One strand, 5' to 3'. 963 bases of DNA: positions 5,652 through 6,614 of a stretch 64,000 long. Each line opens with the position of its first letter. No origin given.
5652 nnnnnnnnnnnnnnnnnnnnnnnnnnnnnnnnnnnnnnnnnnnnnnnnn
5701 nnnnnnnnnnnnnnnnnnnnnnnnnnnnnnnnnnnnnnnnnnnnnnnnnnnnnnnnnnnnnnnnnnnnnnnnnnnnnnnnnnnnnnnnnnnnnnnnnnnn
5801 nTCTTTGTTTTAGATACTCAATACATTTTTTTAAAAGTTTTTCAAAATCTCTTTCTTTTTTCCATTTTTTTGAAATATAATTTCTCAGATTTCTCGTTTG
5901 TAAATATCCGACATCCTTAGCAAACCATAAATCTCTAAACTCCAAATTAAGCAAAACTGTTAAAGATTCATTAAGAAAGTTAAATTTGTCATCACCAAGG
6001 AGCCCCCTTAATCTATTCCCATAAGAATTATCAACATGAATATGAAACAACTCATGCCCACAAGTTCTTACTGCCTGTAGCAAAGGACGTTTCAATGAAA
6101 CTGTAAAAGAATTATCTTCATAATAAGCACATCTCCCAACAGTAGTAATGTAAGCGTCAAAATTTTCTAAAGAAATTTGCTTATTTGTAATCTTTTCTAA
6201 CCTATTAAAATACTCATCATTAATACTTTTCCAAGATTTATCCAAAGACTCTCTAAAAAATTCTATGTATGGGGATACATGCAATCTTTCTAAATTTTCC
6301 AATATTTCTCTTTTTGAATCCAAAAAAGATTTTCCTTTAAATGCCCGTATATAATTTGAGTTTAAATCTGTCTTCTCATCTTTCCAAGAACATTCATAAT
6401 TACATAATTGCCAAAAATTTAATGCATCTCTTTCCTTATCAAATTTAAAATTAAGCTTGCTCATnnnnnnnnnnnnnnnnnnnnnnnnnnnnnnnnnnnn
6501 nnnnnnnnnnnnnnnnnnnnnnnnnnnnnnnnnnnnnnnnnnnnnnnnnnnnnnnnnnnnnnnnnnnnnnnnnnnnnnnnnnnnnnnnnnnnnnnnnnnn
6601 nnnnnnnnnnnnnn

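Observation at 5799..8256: Compact RiPP-like operon: Cys/Asp-rich precursor, radical SAM/SPASM enzyme, methyltransferase and HExxH protein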

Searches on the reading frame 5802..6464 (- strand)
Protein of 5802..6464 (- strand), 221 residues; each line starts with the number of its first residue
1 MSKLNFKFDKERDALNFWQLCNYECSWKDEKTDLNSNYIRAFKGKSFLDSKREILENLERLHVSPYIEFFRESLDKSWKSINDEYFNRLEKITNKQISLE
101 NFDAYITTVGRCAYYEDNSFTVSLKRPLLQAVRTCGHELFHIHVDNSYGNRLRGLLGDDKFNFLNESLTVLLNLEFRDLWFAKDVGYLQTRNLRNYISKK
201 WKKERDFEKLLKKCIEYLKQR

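Call 3: search_protein_families(library=pfam, proteins=[window:5802-6464:-], max_evalue=0.1)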
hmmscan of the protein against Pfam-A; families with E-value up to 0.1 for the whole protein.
window:5802-6464:- (221 aa): 1 family
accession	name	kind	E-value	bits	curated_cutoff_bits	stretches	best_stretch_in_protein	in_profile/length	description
PF10263.15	SprT-like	-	0.0077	16.5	25.6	1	79-144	6-74/108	SprT-like family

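Call 4: search_protein_families(library=ncbifam, proteins=[window:5802-6464:-], max_evalue=0.1)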
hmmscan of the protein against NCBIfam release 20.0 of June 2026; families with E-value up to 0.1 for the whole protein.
window:5802-6464:- (221 aa): 0 families

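Call 35: search_protein_families(library=phrogs, proteins=[window:5802-6464:-], max_evalue=0.1)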
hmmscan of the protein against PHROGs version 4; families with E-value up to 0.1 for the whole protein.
window:5802-6464:- (221 aa): 0 families

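Call 36: find_homologous_proteins(query=window:5802-6464:-, max_evalue=0.001)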
Query window:5802-6464:- (221 aa): 121 proteins with E <= 0.001 among 216 candidates; the best 120 are listed.
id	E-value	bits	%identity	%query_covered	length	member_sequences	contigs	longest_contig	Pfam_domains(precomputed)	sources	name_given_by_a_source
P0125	2.0e-125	435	93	100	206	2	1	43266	-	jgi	-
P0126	9.7e-119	413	82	100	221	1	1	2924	-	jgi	-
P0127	3.9e-109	382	78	99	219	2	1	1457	-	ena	-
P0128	3.1e-99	349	70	99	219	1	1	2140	-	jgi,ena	-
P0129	1.3e-91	324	65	99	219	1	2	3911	-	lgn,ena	-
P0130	4.5e-91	323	67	99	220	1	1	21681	-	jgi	-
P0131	7.1e-64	234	49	100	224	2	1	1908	-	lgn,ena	-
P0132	1.5e-63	233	50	99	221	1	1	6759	-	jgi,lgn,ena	-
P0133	2.1e-63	232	49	98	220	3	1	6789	-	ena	-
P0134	9.5e-62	227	50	99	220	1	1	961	-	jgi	jgi:hypothetical protein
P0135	4.0e-61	225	50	99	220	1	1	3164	-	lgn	-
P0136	5.8e-61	224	50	100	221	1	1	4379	-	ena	-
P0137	6.1e-61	224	49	99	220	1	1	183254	-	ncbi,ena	-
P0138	1.4e-60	223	46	99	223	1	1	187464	-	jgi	jgi:hypothetical protein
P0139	1.6e-60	223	51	99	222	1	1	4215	-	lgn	-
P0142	1.3e-59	220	48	100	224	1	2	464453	-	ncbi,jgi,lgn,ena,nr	ncbi:hypothetical protein M0R19_02725 [Candidatus Pacearchaeota archaeon]|jgi:hypothetical protein|n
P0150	4.4e-57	211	45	99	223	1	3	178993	-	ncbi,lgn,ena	ncbi:MAG: hypothetical protein AABW51_02395 [Nanoarchaeota archaeon]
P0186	3.1e-45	173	43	99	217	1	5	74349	-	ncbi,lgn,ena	-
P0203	2.0e-43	167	39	100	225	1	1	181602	-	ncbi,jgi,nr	ncbi:hypothetical protein K0A97_00755 [Patescibacteria group bacterium]|nr:hypothetical protein [Pat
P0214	1.2e-41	161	40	98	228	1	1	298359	-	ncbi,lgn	-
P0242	4.3e-32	130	36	99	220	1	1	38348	-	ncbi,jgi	jgi:hypothetical protein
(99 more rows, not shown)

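Call 40: find_encoding_contigs(protein=P0203, flank=4000, max_places=2)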
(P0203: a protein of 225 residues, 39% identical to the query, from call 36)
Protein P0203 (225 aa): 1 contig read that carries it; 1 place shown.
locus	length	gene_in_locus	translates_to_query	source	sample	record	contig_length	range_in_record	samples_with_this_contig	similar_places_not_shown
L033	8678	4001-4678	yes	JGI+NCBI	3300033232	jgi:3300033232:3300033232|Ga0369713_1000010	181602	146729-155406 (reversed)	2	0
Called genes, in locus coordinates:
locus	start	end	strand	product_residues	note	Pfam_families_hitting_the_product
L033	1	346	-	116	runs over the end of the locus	PF06397:Desulfoferrod_N, PF01880:Desulfoferrodox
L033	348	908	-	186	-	-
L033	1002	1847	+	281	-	PF00350:Dynamin_N (faint), PF03193:RsgA_GTPase, PF02421:FeoB_N (faint), PF01926:MMR_HSR1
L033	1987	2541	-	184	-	PF00072:Response_reg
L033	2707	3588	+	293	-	PF02223:Thymidylate_kin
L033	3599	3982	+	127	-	-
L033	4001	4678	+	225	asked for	-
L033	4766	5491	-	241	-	PF08350:FilR1_middle (faint), PF09565:RE_NgoFVII (faint), PF13091:PLDc_2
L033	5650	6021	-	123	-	PF08761:dUTPase_2 (weak), PF03819:MazG (weak), PF12643:MazG-like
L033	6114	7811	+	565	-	PF02689:Herpes_Helicase (faint), PF05970:PIF1, PF13173:AAA_14 (faint), PF13245:AAA_19, PF13479:AAA_24 (weak), PF13604:AAA_30, PF01443:Viral_helicase1 (faint)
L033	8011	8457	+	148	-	PF11969:DcpS_C, PF01230:HIT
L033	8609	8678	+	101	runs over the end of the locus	-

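Call 41: find_encoding_contigs(protein=P0242, flank=4000, max_places=2)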
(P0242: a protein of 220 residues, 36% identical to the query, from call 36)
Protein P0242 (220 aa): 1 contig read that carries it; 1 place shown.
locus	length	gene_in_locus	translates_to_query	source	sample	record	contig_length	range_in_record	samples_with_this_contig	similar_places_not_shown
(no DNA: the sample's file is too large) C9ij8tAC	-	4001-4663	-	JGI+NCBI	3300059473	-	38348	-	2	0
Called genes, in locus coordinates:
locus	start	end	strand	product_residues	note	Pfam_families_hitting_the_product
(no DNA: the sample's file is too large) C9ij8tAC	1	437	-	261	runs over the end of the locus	PF00149:Metallophos, PF12850:Metallophos_2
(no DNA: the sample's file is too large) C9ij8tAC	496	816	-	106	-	PF00085:Thioredoxin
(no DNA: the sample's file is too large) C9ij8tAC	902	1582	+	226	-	PF00224:PK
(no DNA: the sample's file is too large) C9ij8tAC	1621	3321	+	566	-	PF04675:DNA_ligase_A_N, PF01068:DNA_ligase_A_M, PF04679:DNA_ligase_A_C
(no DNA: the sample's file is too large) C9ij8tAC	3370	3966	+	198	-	PF00352:TBP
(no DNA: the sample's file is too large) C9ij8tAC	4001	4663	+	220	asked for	-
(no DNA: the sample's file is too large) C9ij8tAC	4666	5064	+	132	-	PF05670:NFACT-R_1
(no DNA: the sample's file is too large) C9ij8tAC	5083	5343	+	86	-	PF01985:CRS1_YhbY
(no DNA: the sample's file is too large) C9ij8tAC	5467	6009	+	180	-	PF23477:zf_Tbcl_2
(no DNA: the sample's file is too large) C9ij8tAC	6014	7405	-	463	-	PF00753:Lactamase_B, PF23023:Anti-Pycsar_Apyc1 (weak), PF16661:Lactamase_B_6, PF10996:Beta-Casp, PF07521:RMMBL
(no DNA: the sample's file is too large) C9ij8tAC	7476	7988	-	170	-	PF05014:Nuc_deoxyrib_tr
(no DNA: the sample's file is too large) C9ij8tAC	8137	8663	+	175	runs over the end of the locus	PF01090:Ribosomal_S19e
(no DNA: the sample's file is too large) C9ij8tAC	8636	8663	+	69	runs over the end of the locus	-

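Call 42: find_encoding_contigs(protein=P0142, flank=4000, max_places=1)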
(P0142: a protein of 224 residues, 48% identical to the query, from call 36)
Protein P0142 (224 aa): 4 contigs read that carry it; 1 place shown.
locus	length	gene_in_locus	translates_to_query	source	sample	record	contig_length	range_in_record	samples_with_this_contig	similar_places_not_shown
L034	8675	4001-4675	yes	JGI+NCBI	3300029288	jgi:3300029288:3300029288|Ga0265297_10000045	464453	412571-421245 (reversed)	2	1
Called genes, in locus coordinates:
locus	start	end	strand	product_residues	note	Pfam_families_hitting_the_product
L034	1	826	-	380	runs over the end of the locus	-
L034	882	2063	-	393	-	-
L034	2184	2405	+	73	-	-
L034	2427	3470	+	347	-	PF04055:Radical_SAM, PF13353:Fer4_12, PF13186:SPASM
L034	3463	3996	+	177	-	PF00891:Methyltransf_2, PF01728:FtsJ (weak), PF03848:TehB, PF13489:Methyltransf_23, PF13847:Methyltransf_31 (weak), PF13649:Methyltransf_25, PF08241:Methyltransf_11, PF08242:Methyltransf_12 (faint)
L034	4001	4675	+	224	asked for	-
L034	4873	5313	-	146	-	PF13420:Acetyltransf_4, PF00583:Acetyltransf_1, PF13673:Acetyltransf_10, PF13508:Acetyltransf_7, PF08445:FR47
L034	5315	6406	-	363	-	PF01139:RtcB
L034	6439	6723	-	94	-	PF01139:RtcB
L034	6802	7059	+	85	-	-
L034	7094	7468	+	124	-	PF24709:DUF7670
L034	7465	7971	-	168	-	PF01951:Archease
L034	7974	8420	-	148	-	-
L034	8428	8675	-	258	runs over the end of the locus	-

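Call 43: find_encoding_contigs(protein=P0150, flank=4000, max_places=1)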
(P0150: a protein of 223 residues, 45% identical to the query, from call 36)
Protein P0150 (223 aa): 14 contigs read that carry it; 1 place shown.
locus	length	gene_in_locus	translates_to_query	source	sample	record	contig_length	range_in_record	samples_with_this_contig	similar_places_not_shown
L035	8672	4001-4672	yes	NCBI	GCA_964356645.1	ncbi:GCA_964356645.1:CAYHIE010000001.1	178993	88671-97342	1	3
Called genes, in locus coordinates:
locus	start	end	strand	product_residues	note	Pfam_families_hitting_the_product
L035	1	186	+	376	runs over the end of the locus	PF00152:tRNA-synt_2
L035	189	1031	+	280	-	PF13489:Methyltransf_23, PF01209:Ubie_methyltran, PF01596:Methyltransf_3 (weak), PF06325:PrmA (weak), PF08241:Methyltransf_11, PF08242:Methyltransf_12, PF13649:Methyltransf_25, PF13847:Methyltransf_31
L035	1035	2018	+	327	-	-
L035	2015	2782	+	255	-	PF03848:TehB (weak), PF13489:Methyltransf_23, PF05175:MTS, PF06325:PrmA (weak), PF13847:Methyltransf_31, PF08241:Methyltransf_11, PF08242:Methyltransf_12, PF13649:Methyltransf_25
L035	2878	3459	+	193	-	PF13186:SPASM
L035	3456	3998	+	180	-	PF13489:Methyltransf_23 (weak), PF03848:TehB, PF13847:Methyltransf_31, PF13649:Methyltransf_25, PF08241:Methyltransf_11 (weak)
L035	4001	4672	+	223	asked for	-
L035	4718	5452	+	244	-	PF03372:Exo_endo_phos, PF14529:Exo_endo_phos_2 (faint)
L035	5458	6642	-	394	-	-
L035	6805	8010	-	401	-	PF00009:GTP_EFTU, PF03193:RsgA_GTPase (faint), PF01926:MMR_HSR1 (weak), PF03144:GTP_EFTU_D2 (weak), PF09173:eIF2_C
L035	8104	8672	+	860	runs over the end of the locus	PF00690:Cation_ATPase_N, PF00122:E1-E2_ATPase, PF00702:Hydrolase, PF13246:Cation_ATPase, PF00689:Cation_ATPase_C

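Call 44: find_encoding_contigs(protein=P0186, flank=4000, max_places=1)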
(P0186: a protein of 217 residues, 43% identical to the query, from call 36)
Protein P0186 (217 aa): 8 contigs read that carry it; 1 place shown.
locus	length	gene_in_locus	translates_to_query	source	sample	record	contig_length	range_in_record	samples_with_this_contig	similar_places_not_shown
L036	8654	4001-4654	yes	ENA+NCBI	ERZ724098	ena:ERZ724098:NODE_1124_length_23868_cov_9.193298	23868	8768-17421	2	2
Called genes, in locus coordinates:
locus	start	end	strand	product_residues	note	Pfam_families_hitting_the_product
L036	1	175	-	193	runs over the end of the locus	-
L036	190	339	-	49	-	-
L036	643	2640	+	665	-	PF18962:Por_Secre_tail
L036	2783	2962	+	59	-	-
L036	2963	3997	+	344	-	PF04055:Radical_SAM, PF13353:Fer4_12, PF13186:SPASM (faint)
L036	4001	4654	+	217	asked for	-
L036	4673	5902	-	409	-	PF13173:AAA_14, PF13635:DUF4143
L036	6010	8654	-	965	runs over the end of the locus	-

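Call 45: find_encoding_contigs(protein=P0214, flank=4000, max_places=1)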
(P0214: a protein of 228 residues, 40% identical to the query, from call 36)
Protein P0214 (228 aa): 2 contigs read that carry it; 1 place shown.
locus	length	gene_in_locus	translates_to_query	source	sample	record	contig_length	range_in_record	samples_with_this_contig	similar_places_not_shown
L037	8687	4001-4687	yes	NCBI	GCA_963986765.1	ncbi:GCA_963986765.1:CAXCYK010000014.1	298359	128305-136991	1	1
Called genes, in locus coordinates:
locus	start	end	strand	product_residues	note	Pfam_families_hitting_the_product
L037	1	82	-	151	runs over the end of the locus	PF01282:Ribosomal_S24e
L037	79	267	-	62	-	PF06093:Spt4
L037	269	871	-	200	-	PF03876:SHS2_Rpb7-N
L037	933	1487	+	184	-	-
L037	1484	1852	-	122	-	PF18477:PIN_9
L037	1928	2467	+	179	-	-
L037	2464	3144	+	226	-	-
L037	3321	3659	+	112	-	-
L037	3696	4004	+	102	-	PF01022:HTH_5, PF01978:TrmB (weak)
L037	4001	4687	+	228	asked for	-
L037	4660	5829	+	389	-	PF00266:Aminotran_5, PF01212:Beta_elim_lyase (weak), PF01041:DegT_DnrJ_EryC1 (weak)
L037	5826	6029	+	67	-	PF08984:DUF1858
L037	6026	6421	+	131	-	PF01592:NifU_N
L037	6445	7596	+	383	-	PF13385:Laminin_G_3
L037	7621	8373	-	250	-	PF04402:SIMPL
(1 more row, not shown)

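Call 46: predict_structure(alignment_id=A3)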
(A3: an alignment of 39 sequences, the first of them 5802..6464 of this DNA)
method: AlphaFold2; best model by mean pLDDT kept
length: 221 residues; sequences in the alignment: 39
mean_pLDDT: 94.9   pTM: 0.91
mean pLDDT of the five models: 94.9, 94.6, 94.4, 94.1, 94.0
residues with pLDDT >= 90: 197; 70-90: 24; 50-70: 0; < 50: 0
segments of 3 or more residues with pLDDT < 50: none
pLDDT, mean of each block of 10 residues (from residue 1): 96 95 85 87 96 96 97 98 97 89 96 92 96 97 96 97 97 97 92 98 98 97 83
secondary structure, 60 per line:
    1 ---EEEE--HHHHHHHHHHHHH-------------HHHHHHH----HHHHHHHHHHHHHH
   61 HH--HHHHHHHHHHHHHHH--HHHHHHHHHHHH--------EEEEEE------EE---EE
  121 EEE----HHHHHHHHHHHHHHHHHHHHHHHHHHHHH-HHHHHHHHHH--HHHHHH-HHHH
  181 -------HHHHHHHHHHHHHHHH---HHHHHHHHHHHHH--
elements in order: E4-7 H10-22 H36-42 H47-62 H65-79 H82-93 E102-107 E119-123 H128-156 H158-167 H170-175 H177-180 H188-203 H207-219

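Call 49: fold_search(model_id=the predicted structure, library=pdb)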
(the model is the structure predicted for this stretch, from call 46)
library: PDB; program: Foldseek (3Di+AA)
matches with E <= 10: 165; with E <= 0.001: 0
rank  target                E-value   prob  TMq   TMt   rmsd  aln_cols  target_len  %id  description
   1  3nqx                  1.5e-01  0.60  0.30  0.23   6.6       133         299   14  Crystal structure of vibriolysin MCP-02 mature enzyme, a zinc metalloprotease from M4 family (released 2010-10-06)
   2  6oiu_D                4.0e-01  0.35  0.28  0.08   6.0       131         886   18  X-ray crystal structure of the ectodomain of the Toxoplasma gondii ME49 Aminopeptidase N (TGME49_224350) (released 2020-09-30)
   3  7xyo_A                4.5e-01  0.44  0.31  0.15   4.7       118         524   12  Crystal Structure of a M61 aminopeptidase family member from Myxococcus fulvus (released 2023-06-07)
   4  3nqz_B                6.0e-01  0.41  0.27  0.21   5.6       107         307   12  Crystal structure of the autoprocessed Vibriolysin MCP-02 with E369A mutation (released 2010-10-06)
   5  6oiu_B                6.0e-01  0.21  0.24  0.08   6.9       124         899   15  X-ray crystal structure of the ectodomain of the Toxoplasma gondii ME49 Aminopeptidase N (TGME49_224350) (released 2020-09-30)
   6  7edx_B                7.1e-01  0.28  0.30  0.09   7.7       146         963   14  p53-bound TFIID-based core PIC on HDM2 promoter (released 2021-05-05)
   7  7v9o                  7.5e-01  0.30  0.32  0.10   8.9       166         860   13  Crystal structure of the lanthipeptide zinc-metallopeptidase EryP mutant E802R from saccharopolyspora erythraea (released 2022-05-11)
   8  7xyo_B                7.5e-01  0.25  0.27  0.14   6.3       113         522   12  Crystal Structure of a M61 aminopeptidase family member from Myxococcus fulvus (released 2023-06-07)
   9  7pua_F6               7.5e-01  0.06  0.17  0.09  19.1       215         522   16  Middle assembly intermediate of the Trypanosoma brucei mitoribosomal small subunit (released 2022-03-02)
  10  8t41                  7.9e-01  0.33  0.29  0.09   6.3       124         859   14  Crystal structure of aminopeptidase N from Mycobacterium tuberculosis (released 2024-04-17)
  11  8t83                  7.9e-01  0.23  0.24  0.08   8.9       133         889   17  X-ray crystal structure of PfA-M1(M462K) (released 2024-06-26)
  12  4jbs_B                8.4e-01  0.28  0.30  0.09   5.2       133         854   17  Crystal structure of the human Endoplasmic Reticulum Aminopeptidase 2 in complex with PHOSPHINIC PSEUDOTRIPEPTIDE inhi (released 2013-12-11)
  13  6oiu_A                8.9e-01  0.21  0.28  0.08   6.0       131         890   18  X-ray crystal structure of the ectodomain of the Toxoplasma gondii ME49 Aminopeptidase N (TGME49_224350) (released 2020-09-30)
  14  6oiu_C                9.9e-01  0.21  0.28  0.08   6.0       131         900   18  X-ray crystal structure of the ectodomain of the Toxoplasma gondii ME49 Aminopeptidase N (TGME49_224350) (released 2020-09-30)
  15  5ab0_C                1.0e+00  0.23  0.28  0.09   5.8       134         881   16  Crystal structure of aminopeptidase ERAP2 with ligand (released 2015-09-30)
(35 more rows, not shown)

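Call 79: search_protein_families(library=padloc, proteins=[window:5802-6464:-], max_evalue=0.01)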
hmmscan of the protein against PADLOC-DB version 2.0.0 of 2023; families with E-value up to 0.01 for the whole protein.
window:5802-6464:- (221 aa): 0 families
